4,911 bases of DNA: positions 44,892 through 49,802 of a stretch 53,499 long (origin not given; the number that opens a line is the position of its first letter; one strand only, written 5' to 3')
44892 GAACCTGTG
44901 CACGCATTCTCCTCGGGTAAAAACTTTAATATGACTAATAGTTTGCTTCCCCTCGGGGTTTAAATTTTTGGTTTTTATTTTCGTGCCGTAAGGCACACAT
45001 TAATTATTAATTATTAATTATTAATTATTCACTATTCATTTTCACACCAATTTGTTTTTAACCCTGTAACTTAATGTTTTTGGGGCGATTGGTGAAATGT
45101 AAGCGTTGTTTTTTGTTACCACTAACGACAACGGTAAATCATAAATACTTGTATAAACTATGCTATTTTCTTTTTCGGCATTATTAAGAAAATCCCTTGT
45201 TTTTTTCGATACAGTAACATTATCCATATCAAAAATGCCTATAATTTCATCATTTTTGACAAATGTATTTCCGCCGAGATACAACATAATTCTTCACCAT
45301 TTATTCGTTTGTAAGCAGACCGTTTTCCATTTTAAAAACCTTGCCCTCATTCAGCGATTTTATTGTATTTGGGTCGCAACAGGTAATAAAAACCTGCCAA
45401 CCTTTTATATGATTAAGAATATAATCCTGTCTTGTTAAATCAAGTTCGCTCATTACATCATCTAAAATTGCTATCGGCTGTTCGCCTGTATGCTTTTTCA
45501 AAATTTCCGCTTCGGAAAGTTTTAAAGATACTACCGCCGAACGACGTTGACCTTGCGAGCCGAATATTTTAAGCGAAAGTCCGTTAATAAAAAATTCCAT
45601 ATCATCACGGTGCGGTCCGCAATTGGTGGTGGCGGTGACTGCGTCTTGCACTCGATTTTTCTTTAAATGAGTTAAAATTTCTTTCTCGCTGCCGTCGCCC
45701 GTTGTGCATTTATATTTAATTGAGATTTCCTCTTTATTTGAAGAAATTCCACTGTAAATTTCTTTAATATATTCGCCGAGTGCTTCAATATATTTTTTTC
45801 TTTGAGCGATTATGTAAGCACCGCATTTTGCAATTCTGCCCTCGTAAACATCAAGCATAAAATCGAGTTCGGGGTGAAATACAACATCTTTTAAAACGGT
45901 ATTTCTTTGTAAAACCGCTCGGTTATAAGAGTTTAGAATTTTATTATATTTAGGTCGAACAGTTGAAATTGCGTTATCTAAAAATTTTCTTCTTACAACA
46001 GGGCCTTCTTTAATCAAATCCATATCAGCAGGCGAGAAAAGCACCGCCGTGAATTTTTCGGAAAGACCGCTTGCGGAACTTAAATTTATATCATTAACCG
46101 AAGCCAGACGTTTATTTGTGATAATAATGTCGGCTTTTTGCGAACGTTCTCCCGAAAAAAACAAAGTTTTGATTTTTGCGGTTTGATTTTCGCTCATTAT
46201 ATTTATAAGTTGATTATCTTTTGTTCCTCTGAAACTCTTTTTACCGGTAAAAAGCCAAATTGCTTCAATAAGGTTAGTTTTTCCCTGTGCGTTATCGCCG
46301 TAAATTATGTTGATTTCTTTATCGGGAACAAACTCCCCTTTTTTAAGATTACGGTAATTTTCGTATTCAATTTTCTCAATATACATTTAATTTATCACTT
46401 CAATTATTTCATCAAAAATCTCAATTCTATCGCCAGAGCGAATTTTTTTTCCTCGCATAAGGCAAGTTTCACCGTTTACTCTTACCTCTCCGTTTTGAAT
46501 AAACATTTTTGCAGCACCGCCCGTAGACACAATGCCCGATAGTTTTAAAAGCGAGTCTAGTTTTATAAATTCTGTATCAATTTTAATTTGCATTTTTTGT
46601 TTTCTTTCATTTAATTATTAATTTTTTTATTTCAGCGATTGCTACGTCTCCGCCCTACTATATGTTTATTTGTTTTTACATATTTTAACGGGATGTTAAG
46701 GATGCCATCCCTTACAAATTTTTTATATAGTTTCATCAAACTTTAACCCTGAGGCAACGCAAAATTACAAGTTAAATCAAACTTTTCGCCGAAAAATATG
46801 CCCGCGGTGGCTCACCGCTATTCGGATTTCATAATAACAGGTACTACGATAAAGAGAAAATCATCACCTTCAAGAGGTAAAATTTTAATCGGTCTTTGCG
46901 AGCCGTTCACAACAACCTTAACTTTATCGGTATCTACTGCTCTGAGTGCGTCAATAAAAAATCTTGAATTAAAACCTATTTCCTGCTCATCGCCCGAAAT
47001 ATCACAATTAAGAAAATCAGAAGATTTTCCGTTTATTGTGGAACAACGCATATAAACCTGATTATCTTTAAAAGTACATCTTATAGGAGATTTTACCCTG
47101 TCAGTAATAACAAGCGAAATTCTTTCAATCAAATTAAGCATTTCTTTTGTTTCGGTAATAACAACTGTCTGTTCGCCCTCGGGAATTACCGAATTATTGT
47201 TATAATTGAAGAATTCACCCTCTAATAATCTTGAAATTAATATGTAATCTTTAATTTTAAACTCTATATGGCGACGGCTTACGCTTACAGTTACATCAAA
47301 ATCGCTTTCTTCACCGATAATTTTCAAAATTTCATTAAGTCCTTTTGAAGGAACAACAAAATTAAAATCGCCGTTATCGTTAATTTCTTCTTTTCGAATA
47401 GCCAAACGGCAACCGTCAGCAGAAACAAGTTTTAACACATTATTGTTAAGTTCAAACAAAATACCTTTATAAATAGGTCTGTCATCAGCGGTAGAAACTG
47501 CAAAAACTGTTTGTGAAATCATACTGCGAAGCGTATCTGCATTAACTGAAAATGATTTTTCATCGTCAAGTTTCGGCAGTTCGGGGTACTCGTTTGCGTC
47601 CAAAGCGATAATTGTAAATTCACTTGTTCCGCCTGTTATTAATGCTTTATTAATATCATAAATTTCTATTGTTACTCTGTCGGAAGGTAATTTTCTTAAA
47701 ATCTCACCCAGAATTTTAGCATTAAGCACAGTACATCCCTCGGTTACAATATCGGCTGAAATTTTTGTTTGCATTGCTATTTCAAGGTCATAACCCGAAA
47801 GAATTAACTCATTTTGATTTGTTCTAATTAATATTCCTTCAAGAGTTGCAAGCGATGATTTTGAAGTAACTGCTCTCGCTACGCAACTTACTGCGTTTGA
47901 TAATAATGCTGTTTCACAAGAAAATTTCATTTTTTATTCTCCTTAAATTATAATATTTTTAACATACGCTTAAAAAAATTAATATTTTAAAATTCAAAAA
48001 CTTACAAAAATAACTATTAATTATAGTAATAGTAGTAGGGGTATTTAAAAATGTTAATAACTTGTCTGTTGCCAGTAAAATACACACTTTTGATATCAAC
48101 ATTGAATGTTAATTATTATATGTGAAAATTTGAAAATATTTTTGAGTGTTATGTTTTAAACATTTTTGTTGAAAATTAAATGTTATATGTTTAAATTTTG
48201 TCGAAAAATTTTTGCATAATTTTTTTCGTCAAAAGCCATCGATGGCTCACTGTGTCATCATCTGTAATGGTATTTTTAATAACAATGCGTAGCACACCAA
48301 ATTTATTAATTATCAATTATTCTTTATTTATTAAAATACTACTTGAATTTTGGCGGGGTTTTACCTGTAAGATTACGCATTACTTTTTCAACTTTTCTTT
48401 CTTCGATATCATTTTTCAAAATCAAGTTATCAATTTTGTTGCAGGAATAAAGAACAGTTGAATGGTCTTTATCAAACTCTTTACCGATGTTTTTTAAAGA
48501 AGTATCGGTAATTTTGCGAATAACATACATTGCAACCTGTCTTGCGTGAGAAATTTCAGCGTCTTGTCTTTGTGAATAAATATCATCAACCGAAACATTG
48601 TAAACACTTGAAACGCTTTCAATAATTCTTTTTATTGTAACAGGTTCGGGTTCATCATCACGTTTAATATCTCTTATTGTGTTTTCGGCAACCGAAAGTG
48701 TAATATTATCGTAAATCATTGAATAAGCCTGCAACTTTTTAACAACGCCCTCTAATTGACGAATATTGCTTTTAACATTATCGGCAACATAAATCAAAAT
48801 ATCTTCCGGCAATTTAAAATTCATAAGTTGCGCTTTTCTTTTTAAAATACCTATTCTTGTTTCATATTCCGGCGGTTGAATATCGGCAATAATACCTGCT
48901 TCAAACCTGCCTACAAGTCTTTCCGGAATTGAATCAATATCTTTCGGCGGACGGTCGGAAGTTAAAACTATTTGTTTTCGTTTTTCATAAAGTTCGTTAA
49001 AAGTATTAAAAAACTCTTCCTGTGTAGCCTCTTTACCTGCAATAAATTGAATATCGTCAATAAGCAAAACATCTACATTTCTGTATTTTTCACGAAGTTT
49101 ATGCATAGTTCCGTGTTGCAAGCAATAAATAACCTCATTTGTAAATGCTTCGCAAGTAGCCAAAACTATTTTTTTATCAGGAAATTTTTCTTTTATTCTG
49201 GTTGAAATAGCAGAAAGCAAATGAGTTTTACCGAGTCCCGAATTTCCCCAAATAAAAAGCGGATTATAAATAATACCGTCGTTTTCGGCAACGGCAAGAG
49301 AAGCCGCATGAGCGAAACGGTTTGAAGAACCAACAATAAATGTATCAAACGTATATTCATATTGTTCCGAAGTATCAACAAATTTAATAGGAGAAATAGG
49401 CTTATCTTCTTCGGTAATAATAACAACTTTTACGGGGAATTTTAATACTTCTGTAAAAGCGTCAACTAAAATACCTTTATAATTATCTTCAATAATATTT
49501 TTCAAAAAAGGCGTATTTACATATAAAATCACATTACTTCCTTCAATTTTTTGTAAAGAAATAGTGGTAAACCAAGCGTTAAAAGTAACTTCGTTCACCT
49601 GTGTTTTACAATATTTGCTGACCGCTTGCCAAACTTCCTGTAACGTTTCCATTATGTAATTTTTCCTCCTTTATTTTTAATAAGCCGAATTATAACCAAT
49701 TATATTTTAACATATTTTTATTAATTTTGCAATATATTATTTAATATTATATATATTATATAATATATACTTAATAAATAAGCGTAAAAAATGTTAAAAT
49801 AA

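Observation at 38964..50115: Modular hairpin-rich repeat family fills every intergenic spacer of the origin gene cluster (gyrA ... dnaA/rpmH)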

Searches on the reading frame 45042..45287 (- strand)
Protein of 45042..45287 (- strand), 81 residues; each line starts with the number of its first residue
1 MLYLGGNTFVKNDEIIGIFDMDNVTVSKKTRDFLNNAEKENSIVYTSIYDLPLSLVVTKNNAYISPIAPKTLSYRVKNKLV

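Call 73: search_protein_families(library=pfam, proteins=[window:45042-45287:-], max_evalue=0.001)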
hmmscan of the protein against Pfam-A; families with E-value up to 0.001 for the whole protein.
window:45042-45287:- (81 aa): 1 family
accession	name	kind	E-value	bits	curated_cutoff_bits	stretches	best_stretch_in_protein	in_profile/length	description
PF04025.18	RemA-like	-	2.4e-07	31.2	26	1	2-75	2-72/73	Extracellular matrix regulatory protein A-like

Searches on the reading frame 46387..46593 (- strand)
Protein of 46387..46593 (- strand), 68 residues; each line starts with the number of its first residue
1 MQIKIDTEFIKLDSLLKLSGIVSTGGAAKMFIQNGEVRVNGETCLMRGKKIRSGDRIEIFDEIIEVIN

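Call 73: search_protein_families(library=pfam, proteins=[window:46387-46593:-], max_evalue=0.001)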
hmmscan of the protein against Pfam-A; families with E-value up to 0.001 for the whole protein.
window:46387-46593:- (68 aa): 2 families
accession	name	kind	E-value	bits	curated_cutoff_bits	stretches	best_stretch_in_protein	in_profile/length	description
PF13275.11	S4_2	-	1.3e-26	92.7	24.6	1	3-66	1-64/65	S4 domain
PF01479.30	S4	-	8.9e-08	32.2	22.8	1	11-57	2-48/48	S4 domain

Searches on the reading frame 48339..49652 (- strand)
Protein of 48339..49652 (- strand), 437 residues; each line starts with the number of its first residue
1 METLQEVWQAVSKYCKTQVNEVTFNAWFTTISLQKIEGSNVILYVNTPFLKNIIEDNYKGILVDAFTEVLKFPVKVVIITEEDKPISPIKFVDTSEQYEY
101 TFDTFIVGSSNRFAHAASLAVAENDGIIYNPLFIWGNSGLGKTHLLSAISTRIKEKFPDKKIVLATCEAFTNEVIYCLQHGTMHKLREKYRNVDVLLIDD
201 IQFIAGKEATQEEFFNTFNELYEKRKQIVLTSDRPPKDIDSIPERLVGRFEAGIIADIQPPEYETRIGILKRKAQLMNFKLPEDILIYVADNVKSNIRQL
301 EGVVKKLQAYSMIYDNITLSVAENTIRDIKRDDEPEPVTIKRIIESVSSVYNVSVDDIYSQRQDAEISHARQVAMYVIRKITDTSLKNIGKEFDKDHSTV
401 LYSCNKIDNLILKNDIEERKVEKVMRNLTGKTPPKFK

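Call 17: find_encoding_contigs(protein=window:48339-49652:-, flank=3000, max_places=6)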
Protein window:48339-49652:- (437 aa): no gene with exactly this product is on record in the collection.
